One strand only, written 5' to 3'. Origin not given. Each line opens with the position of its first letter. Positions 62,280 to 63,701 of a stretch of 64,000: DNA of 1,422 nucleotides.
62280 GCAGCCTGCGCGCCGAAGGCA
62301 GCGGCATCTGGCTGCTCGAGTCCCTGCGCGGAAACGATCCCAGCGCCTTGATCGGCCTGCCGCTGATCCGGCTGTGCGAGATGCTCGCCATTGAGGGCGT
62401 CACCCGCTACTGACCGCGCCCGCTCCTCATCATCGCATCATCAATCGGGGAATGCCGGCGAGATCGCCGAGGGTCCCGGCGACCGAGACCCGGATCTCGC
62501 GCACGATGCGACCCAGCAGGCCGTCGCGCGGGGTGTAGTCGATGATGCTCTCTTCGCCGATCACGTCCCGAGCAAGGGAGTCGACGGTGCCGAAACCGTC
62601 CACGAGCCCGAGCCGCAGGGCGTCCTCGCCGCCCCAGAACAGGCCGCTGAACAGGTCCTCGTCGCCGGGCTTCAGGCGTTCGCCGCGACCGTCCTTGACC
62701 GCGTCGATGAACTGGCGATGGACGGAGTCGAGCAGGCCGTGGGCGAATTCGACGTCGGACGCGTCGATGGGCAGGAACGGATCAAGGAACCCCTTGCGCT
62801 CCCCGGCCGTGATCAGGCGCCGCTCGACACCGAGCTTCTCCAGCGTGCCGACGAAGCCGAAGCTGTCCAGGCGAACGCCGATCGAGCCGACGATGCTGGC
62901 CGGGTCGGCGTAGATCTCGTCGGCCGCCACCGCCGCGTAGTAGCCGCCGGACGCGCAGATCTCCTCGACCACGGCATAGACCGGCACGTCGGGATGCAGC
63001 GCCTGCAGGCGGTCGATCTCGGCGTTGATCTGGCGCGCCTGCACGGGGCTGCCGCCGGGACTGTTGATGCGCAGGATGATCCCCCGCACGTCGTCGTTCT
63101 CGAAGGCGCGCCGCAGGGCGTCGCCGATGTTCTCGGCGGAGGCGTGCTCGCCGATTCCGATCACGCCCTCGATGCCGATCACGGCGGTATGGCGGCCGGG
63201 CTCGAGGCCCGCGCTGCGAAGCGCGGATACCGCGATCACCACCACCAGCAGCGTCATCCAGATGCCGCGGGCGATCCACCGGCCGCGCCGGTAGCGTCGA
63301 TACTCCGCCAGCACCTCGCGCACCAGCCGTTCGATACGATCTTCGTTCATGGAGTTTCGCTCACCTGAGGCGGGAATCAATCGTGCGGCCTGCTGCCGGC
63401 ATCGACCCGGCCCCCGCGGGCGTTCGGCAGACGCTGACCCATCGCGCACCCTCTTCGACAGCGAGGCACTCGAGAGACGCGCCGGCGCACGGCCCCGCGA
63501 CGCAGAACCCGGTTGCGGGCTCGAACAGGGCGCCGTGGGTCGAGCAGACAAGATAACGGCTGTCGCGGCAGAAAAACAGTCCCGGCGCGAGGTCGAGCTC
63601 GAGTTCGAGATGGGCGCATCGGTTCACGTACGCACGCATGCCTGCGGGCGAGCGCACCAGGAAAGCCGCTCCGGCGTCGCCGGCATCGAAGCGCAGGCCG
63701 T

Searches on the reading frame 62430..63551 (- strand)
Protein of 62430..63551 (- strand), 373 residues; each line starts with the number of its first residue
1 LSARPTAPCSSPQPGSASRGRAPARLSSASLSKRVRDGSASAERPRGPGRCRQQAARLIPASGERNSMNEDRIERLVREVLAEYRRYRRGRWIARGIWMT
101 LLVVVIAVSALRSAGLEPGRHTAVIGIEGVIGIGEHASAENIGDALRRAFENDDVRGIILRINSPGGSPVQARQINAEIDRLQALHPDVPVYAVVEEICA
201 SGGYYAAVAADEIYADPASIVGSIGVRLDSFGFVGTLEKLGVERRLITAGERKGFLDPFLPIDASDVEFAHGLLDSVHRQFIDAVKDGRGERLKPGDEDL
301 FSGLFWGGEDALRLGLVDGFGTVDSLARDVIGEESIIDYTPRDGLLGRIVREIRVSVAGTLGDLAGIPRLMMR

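Call 26: search_protein_families(library=pfam, proteins=[window:62430-63551:-], max_evalue=0.0001)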
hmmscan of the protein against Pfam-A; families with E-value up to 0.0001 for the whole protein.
window:62430-63551:- (373 aa): 2 families
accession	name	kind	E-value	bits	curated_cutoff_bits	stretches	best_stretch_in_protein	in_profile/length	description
PF01343.23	Peptidase_S49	-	2.6e-28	99.4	24.9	1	188-327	6-144/154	Peptidase family S49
PF25145.1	NfeD1b_N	-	1e-07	32.1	40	1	145-226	22-97/189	NfeD1b, N-terminal domain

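Call 69: find_encoding_contigs(protein=window:62430-63551:-, flank=10000, max_places=2)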
Protein window:62430-63551:- (373 aa): no gene with exactly this product is on record in the collection.
